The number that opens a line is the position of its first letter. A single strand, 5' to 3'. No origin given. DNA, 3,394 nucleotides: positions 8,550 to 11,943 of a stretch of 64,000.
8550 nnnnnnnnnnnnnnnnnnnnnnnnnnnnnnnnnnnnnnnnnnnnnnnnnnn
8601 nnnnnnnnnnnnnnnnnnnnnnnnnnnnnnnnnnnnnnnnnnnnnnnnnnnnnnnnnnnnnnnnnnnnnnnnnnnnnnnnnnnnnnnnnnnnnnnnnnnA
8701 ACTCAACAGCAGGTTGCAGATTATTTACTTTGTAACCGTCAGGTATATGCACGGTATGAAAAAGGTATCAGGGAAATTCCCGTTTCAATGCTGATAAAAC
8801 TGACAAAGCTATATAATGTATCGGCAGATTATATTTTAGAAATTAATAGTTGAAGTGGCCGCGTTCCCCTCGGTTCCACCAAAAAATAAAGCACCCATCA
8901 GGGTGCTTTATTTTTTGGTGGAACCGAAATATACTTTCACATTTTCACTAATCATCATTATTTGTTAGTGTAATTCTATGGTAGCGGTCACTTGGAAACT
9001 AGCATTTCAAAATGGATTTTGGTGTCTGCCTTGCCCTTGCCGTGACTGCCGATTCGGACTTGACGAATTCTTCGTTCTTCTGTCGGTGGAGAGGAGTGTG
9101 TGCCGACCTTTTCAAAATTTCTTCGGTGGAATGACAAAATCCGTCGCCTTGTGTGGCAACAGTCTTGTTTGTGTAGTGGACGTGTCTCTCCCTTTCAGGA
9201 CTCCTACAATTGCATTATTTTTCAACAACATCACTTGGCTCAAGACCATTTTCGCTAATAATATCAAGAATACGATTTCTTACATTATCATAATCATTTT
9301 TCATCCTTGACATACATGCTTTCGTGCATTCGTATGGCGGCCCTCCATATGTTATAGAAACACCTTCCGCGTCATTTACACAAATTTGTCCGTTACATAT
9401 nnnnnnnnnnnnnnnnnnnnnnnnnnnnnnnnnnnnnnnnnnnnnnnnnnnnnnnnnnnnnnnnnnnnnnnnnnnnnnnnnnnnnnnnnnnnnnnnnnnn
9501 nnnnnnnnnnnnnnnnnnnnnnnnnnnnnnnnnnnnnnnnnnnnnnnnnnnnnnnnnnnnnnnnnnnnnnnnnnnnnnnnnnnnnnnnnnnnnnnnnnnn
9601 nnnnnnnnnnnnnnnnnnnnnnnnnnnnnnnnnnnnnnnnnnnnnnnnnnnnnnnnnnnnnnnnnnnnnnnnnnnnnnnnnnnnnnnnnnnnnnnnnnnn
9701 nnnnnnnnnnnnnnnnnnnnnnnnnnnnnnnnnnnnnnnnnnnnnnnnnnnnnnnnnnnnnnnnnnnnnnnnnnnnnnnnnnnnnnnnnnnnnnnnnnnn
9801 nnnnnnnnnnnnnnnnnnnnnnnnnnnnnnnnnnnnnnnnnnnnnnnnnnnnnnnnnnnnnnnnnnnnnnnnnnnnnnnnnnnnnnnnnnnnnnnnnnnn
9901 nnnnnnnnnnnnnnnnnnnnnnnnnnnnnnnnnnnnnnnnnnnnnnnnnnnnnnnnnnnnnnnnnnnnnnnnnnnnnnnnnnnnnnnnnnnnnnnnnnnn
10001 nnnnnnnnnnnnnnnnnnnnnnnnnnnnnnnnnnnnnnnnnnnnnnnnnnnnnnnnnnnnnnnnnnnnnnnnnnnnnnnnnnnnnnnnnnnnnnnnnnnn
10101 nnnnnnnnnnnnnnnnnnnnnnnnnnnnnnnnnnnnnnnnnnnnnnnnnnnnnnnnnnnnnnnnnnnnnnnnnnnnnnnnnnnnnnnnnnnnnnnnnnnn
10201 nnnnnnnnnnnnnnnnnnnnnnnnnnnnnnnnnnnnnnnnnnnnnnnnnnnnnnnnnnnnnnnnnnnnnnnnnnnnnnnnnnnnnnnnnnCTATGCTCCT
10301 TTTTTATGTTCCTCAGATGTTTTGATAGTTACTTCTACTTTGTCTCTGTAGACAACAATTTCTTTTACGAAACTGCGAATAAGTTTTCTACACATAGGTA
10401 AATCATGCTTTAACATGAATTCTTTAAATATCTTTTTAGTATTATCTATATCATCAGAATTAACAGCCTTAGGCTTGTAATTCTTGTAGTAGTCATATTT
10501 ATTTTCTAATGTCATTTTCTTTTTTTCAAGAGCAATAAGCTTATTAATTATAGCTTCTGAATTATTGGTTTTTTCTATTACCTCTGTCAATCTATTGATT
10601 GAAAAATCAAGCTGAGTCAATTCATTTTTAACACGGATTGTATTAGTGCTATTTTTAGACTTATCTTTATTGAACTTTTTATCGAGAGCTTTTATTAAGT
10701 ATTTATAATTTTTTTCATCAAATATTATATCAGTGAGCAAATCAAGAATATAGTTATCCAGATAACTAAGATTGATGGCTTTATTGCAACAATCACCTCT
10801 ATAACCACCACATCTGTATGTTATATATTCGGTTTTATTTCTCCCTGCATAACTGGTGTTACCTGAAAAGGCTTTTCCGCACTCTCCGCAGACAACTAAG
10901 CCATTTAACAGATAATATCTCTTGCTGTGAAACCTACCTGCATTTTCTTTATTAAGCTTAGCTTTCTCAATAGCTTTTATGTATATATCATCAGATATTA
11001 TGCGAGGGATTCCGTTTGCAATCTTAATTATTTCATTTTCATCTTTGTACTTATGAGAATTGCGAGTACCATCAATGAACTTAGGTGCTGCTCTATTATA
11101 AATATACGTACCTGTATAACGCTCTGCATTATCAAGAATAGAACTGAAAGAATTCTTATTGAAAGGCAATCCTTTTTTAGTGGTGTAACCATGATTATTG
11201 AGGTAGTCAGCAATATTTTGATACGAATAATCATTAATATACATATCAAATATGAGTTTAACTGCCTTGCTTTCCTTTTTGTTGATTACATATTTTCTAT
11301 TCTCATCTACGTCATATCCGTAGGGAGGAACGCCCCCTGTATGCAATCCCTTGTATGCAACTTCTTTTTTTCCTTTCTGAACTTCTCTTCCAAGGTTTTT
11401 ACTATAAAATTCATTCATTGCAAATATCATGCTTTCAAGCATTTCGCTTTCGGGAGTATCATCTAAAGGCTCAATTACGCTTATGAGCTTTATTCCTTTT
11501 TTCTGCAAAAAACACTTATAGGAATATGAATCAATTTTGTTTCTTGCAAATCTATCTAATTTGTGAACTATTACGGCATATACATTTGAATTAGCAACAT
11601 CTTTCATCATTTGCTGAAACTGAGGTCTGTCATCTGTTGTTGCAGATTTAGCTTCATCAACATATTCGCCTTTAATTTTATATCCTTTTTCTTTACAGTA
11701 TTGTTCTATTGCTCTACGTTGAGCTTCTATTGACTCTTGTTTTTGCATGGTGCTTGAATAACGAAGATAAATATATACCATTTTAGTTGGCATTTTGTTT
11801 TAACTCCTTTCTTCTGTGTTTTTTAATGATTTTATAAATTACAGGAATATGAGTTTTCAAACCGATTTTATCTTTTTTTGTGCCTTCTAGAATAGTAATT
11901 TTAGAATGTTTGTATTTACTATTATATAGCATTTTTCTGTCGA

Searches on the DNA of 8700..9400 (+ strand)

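Call 4: search_rna_families(source=window, start=8700, end=9400, threshold=evalue, max_evalue=10, show_alignments=3)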
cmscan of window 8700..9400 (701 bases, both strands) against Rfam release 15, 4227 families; matches with E-value up to 10: 31.
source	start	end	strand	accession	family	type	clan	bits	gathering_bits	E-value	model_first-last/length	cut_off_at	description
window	8873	8924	+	RF04258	mir-994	Gene; miRNA;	-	31.6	93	0.00022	1-81/81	no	mir-994 microRNA precursor family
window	8882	9029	-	RF01408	sraL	Gene; sRNA;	-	29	39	0.00018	1-142/142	no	sraL Hfq binding RNA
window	8873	8924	+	RF04128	MIR8562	Gene; miRNA;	-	28.8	211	0.0033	1-242/242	no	MIR8562 microRNA precursor family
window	8871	8926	+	RF03940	MIR9563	Gene; miRNA;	-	28.1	90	0.004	1-127/127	no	MIR9563 microRNA precursor family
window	8855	8932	+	RF01635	ceN45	Gene; snRNA; snoRNA; HACA-box;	-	26.2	60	0.01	1-128/128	no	Caenorhabditis snoRNA ceN45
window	8872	8937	+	RF00220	Rhino_CRE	Cis-reg;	-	25.3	45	0.014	1-86/86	no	Human rhinovirus internal cis-acting regulatory element (CRE)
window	8870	8927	-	RF04139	MIR841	Gene; miRNA;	-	24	200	0.014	50-163/212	no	MIR841 microRNA precursor family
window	8830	8923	+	RF02502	Atu_C8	Gene; sRNA;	-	21.6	50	0.11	1-122/122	no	Rhizobiales sRNA Atu_C8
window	8873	8924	+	RF03239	mir-963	Gene; miRNA;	-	21.3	90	0.25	1-82/82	no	mir-963 microRNA precursor family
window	8869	8928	-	RF00643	MIR171_1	Gene; miRNA;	CL00099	21.1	48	0.29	19-81/101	no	MIR171_1 microRNA precursor family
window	8827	8916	+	RF01859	Phe_leader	Cis-reg; leader;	-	20.7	55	0.73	1-125/125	no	Phenylalanine leader peptide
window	8845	8915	+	RF00106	RNAI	Gene; antisense;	-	20.5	47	0.24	1-102/102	no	RNAI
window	8872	8926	+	RF00643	MIR171_1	Gene; miRNA;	CL00099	20.5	48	0.4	22-79/101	no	MIR171_1 microRNA precursor family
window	8794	8933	-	RF02901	AaHKsRNA41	Gene; sRNA;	-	19.5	97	0.042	1-187/187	no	Aggregatibacter sRNA 41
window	8868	8944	+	RF02310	TtnuHACA2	Gene; snRNA; snoRNA; HACA-box;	-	17.4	100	7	1-121/121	no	Tetrahymena snoRNA TtnuHACA2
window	8870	8927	-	RF04290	mir-1197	Gene; miRNA;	CL00149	16.3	80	1.9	1-84/84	no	mir-1197 microRNA precursor family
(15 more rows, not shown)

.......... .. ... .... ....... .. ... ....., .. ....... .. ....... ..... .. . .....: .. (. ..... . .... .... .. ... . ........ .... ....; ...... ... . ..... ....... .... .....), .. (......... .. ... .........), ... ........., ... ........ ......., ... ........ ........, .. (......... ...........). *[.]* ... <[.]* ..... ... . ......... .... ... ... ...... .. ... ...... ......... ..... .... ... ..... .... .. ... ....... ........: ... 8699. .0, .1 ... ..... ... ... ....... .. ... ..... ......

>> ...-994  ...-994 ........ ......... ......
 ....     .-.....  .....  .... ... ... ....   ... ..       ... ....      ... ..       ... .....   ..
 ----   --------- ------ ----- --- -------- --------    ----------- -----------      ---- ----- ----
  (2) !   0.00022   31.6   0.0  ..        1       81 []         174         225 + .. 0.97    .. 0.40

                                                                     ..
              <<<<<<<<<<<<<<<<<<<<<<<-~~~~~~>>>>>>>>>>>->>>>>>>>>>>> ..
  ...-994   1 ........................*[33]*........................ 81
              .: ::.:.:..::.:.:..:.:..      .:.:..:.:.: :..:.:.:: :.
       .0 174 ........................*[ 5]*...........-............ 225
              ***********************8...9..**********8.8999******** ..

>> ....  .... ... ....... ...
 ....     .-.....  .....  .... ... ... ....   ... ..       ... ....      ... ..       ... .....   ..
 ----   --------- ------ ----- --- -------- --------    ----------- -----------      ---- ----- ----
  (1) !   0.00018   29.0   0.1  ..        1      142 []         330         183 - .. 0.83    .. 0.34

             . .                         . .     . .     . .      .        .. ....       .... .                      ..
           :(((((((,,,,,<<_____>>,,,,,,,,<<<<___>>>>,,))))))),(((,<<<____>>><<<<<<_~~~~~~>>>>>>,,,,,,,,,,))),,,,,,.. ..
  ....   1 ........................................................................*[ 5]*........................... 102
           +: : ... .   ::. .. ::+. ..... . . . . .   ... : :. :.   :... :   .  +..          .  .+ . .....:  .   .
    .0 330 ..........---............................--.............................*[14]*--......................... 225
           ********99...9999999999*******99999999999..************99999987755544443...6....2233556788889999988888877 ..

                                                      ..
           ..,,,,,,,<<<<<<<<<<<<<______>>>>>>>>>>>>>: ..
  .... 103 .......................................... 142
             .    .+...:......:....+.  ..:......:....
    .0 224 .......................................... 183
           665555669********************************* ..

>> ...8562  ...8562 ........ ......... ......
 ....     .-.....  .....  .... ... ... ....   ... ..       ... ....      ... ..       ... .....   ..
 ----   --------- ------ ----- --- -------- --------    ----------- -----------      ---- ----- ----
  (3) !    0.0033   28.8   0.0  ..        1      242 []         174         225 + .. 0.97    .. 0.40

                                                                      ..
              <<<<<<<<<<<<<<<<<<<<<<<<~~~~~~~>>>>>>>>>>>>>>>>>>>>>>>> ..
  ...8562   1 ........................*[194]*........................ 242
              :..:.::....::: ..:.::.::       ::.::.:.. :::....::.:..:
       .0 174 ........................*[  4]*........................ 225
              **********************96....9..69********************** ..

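Call 12: search_dna_similar(query=window:8860-9260:+, collection=phages, mode=distant, max_evalue=0.001)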
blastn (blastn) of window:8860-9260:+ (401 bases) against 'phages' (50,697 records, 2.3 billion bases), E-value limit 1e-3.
No match.

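Call 13: search_dna_similar(query=window:8860-9260:+, collection=plasmids, mode=distant, max_evalue=0.001)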
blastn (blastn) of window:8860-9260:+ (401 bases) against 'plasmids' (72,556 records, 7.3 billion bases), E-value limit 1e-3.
No match.

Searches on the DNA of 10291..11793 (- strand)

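Call 29: search_rna_families(sources=[L010, L011], threshold=gathering)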
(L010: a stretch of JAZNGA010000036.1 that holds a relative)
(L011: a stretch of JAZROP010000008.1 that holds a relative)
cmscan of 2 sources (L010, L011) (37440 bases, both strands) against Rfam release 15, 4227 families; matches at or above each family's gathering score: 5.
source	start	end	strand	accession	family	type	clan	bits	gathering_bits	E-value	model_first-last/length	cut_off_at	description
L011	1755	2103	+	RF00023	tmRNA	Gene;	CL00001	168.1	47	6.8e-67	1-374/374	no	transfer-messenger RNA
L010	1424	1771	+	RF00023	tmRNA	Gene;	CL00001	154.4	47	4.4e-61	1-374/374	no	transfer-messenger RNA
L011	14666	14738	-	RF00005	tRNA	Gene; tRNA;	CL00001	65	29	4.3e-12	1-71/71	no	tRNA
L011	459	532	-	RF00005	tRNA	Gene; tRNA;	CL00001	63.3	29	1.2e-11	1-71/71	no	tRNA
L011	323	406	-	RF00005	tRNA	Gene; tRNA;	CL00001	58.1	29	3.5e-10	1-71/71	no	tRNA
